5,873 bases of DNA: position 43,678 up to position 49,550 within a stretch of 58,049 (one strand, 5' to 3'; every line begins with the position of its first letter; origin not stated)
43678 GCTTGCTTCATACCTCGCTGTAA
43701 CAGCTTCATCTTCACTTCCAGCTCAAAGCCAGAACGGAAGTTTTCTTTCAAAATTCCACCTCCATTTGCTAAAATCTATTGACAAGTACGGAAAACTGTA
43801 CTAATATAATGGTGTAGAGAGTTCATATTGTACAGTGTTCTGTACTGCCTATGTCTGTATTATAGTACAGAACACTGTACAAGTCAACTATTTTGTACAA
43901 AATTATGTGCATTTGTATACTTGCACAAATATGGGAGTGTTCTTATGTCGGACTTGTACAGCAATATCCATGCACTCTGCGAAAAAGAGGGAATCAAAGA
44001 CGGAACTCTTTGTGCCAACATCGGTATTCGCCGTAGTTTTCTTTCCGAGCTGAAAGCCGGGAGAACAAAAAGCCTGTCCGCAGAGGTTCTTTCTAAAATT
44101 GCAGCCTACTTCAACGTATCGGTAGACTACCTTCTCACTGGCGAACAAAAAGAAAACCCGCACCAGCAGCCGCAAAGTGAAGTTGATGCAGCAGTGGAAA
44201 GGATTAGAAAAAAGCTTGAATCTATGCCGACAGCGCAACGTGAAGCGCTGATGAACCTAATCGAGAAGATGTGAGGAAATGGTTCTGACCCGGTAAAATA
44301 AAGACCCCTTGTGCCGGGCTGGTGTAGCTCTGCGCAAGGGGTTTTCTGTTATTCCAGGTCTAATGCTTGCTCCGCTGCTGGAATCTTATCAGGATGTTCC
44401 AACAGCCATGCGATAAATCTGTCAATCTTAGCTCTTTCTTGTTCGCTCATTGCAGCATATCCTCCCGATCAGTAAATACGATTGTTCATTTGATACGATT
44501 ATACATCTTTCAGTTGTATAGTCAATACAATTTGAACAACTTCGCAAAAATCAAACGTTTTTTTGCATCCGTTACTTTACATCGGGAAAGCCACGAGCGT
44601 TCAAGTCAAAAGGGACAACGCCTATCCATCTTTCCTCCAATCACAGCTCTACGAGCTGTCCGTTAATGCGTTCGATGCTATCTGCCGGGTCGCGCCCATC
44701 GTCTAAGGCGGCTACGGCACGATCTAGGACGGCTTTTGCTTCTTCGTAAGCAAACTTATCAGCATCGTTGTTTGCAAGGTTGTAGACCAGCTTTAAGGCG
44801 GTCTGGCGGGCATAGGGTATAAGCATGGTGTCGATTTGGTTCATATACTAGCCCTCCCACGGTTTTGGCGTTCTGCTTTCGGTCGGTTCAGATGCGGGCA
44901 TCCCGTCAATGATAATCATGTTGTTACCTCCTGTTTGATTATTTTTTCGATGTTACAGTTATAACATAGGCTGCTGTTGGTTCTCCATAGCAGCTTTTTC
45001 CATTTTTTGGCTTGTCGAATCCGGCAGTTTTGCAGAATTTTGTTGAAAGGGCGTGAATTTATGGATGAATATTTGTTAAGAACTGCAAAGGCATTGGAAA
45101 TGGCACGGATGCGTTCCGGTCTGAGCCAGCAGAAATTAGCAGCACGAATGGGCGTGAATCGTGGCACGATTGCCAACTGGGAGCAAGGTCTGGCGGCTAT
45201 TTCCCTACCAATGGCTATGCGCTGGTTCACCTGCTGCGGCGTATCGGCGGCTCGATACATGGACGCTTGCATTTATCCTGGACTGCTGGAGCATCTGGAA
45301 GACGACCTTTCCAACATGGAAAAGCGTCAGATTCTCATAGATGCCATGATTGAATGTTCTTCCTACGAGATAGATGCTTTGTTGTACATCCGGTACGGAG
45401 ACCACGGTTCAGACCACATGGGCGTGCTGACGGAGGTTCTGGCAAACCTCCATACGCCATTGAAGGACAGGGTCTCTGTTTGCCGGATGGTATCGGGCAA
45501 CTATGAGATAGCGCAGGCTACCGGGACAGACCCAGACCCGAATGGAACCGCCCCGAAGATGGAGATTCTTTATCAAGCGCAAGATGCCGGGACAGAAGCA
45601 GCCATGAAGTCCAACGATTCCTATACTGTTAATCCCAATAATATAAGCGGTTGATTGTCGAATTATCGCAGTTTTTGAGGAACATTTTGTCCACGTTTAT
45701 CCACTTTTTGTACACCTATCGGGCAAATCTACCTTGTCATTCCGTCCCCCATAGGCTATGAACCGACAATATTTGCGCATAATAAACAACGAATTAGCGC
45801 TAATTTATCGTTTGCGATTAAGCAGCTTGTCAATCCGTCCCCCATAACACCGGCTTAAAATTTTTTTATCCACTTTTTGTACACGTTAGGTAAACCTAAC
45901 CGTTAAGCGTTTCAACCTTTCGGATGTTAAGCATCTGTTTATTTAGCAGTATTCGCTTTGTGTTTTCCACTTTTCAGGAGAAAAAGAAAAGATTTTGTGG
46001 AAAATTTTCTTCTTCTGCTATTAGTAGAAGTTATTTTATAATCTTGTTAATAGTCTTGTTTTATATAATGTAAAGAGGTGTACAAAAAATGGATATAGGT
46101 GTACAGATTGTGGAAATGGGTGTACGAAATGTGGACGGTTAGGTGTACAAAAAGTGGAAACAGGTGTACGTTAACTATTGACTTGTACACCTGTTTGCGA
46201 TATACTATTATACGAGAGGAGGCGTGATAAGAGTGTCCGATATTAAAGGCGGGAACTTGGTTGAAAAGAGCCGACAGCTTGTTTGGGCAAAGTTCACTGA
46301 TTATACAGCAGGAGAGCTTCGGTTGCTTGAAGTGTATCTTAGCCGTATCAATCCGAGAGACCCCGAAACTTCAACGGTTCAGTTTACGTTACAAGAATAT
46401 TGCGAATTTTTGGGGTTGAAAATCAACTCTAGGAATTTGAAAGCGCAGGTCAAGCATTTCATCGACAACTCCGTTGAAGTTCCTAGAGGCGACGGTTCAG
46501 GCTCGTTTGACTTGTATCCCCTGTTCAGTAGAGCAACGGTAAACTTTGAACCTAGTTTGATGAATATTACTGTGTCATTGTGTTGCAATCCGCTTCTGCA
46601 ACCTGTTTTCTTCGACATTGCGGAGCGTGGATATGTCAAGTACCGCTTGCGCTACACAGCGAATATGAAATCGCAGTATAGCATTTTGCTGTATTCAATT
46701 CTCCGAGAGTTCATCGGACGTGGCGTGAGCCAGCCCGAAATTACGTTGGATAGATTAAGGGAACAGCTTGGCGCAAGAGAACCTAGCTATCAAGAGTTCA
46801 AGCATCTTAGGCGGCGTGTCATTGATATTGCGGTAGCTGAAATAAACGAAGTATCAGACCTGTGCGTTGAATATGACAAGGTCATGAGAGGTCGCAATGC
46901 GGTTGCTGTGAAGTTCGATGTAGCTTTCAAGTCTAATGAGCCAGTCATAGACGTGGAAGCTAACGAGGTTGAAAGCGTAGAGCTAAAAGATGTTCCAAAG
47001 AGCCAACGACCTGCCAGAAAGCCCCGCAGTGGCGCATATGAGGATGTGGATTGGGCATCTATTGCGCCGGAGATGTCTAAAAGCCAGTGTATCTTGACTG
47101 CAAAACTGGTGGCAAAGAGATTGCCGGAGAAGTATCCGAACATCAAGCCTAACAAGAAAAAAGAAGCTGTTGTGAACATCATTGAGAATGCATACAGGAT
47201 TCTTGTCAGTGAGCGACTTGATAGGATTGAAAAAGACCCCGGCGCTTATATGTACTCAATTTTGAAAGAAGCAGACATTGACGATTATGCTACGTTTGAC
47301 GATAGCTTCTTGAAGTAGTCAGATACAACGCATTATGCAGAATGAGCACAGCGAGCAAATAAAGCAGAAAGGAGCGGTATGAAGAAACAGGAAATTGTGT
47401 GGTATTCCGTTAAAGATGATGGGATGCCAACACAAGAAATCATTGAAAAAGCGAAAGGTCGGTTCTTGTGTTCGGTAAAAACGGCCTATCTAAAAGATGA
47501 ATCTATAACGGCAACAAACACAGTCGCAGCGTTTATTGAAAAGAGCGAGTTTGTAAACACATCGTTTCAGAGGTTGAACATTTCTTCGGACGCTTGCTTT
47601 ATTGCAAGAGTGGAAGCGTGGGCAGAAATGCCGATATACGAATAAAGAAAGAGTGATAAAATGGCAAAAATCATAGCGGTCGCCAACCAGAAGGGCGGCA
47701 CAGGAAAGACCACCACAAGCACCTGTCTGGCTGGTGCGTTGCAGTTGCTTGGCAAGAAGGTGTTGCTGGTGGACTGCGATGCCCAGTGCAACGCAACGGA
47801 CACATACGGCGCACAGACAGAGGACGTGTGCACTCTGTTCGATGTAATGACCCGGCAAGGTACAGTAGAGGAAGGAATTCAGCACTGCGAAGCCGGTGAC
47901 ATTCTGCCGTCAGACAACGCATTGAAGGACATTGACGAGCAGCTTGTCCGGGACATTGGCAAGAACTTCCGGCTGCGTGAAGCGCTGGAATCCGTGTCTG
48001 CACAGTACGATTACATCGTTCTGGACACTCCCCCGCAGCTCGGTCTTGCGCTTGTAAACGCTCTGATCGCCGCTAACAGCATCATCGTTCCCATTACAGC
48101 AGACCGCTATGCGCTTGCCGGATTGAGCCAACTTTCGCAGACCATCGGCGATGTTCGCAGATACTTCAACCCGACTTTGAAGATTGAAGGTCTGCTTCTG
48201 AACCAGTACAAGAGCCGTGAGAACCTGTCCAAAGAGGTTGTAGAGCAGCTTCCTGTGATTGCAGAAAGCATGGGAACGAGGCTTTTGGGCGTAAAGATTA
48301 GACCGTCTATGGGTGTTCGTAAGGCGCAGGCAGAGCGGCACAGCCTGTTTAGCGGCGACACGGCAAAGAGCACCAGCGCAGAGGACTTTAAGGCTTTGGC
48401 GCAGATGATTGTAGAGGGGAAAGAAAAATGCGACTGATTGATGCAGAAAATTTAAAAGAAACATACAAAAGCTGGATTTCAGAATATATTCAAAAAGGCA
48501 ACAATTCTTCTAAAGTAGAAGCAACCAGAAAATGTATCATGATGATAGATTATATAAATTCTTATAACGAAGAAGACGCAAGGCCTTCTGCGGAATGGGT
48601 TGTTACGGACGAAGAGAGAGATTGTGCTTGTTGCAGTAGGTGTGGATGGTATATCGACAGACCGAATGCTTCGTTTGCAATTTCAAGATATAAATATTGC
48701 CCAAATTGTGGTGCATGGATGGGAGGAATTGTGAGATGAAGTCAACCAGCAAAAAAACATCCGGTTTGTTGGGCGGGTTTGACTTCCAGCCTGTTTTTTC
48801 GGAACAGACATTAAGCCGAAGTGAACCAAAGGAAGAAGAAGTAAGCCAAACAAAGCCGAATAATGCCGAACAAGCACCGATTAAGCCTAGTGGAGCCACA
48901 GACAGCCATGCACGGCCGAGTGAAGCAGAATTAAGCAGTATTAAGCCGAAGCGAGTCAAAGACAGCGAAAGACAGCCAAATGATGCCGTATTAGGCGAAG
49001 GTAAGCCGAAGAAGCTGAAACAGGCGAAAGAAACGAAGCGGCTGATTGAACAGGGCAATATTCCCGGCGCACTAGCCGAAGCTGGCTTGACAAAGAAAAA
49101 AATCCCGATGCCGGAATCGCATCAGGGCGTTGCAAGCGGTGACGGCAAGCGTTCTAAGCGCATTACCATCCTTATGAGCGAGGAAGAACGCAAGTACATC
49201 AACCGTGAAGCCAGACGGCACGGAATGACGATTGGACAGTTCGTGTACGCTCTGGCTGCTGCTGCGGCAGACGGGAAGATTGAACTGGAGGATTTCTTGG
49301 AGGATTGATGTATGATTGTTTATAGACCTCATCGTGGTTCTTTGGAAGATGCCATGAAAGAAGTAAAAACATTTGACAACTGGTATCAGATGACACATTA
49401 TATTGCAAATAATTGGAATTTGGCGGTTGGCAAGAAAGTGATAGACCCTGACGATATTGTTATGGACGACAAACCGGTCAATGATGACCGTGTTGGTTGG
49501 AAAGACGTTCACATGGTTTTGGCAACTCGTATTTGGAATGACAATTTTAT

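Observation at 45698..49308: Phage-plasmid lifestyle: plasmid Rep/Par module present, integrase absent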

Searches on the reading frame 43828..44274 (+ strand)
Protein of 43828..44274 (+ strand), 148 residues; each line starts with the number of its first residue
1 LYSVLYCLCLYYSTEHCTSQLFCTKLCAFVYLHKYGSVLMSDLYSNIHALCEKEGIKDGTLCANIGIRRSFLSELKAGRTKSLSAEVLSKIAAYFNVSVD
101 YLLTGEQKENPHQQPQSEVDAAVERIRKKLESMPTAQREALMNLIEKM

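Call 57: search_protein_families(library=pfam, max_evalue=0.01, proteins=[window:43828-44274:+])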
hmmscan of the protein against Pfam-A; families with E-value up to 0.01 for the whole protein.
window:43828-44274:+ (148 aa): 4 families
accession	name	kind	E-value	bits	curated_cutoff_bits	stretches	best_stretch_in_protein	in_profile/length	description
PF13443.12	HTH_26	-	8.7e-08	32.7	22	1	46-103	1-58/63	Cro/C1-type HTH DNA-binding domain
PF01381.28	HTH_3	-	4.8e-07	30.2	23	1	48-102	2-55/55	Helix-turn-helix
PF12844.13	HTH_19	-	2.3e-06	27.9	30.2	1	65-107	22-63/64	Helix-turn-helix domain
PF07022.19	Phage_CI_repr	-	0.0011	19.7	22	1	50-107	6-62/65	Bacteriophage CI repressor helix-turn-helix domain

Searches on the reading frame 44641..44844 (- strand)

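Call 26: search_protein_families(library=phrogs, max_evalue=0.001, proteins=[window:44641-44844:-])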
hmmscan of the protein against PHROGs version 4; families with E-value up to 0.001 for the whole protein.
window:44641-44844:- (67 aa): 0 families

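Call 57: search_protein_families(library=pfam, max_evalue=0.01, proteins=[window:44641-44844:-])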
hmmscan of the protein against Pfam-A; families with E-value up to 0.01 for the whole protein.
window:44641-44844:- (67 aa): 1 family
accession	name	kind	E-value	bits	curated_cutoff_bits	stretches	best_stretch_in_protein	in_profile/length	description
PF08951.15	EntA_Immun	-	0.0059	17.3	22.1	1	14-64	2-51/73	Enterocin A Immunity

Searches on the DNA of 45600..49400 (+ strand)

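Call 8: search_dna_similar(query=window:45600-49400:+, collection=phages, mode=distant)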
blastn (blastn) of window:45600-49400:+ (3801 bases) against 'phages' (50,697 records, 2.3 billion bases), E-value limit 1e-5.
Records with a match: 3; places in all: 3; records where one place covers at least 80% of the query: 0.
Best place of each record, by identity: 80-90% 2; 60-80% 1.
By first word of the organism name: Bacteriophage 3.
By host as written in the record: - 3.
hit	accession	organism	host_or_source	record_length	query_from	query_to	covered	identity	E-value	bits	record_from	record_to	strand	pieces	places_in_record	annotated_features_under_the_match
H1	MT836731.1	Bacteriophage sp.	human fecal samples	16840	1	3719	54%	89.0%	0e+0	2713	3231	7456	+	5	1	record has no annotation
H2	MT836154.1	Bacteriophage sp.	human fecal samples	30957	53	3719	46%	87.9%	0e+0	2185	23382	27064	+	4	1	record has no annotation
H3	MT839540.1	Bacteriophage sp.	human fecal samples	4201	2059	2187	3%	71.5%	4e-6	62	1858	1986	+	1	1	record has no annotation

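Call 9: search_dna_similar(query=window:45600-49400:+, collection=plasmids, mode=distant)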
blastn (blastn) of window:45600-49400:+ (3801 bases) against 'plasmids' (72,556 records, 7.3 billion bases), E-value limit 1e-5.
No match.

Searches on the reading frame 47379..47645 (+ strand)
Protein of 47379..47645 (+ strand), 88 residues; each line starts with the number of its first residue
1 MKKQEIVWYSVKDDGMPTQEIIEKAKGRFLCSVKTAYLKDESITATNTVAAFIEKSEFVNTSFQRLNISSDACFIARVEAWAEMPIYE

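Call 5: search_protein_families(library=pfam, proteins=[window:47379-47645:+], max_evalue=0.01)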
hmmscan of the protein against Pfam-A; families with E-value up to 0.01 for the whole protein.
window:47379-47645:+ (88 aa): 0 families

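Call 26: search_protein_families(library=phrogs, max_evalue=0.001, proteins=[window:47379-47645:+])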
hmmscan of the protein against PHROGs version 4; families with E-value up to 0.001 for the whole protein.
window:47379-47645:+ (88 aa): 0 families

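Call 78: search_protein_families(library=padloc, max_evalue=0.001, proteins=[window:47379-47645:+])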
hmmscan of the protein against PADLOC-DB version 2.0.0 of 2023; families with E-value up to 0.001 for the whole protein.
window:47379-47645:+ (88 aa): 0 families

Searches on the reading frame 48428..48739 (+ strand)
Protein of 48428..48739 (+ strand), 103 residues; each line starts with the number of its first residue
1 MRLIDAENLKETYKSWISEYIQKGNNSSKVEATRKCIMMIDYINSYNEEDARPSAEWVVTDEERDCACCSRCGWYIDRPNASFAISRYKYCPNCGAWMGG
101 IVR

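Call 5: search_protein_families(library=pfam, proteins=[window:48428-48739:+], max_evalue=0.01)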
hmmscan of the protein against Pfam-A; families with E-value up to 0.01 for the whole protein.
window:48428-48739:+ (103 aa): 1 family
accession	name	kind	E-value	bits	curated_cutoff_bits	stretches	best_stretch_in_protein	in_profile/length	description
PF13240.11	Zn_Ribbon_1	-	0.0036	17.5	25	0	89-96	14-21/23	zinc-ribbon domain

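Call 26: search_protein_families(library=phrogs, max_evalue=0.001, proteins=[window:48428-48739:+])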
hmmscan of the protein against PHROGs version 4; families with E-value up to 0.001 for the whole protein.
window:48428-48739:+ (103 aa): 1 family
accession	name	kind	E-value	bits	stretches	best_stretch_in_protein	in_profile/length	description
phrog_22543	-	unknown function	3.8e-07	31.5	1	3-101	4-100/105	-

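Call 78: search_protein_families(library=padloc, max_evalue=0.001, proteins=[window:48428-48739:+])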
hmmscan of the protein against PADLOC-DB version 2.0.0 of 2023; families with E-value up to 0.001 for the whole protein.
window:48428-48739:+ (103 aa): 0 families
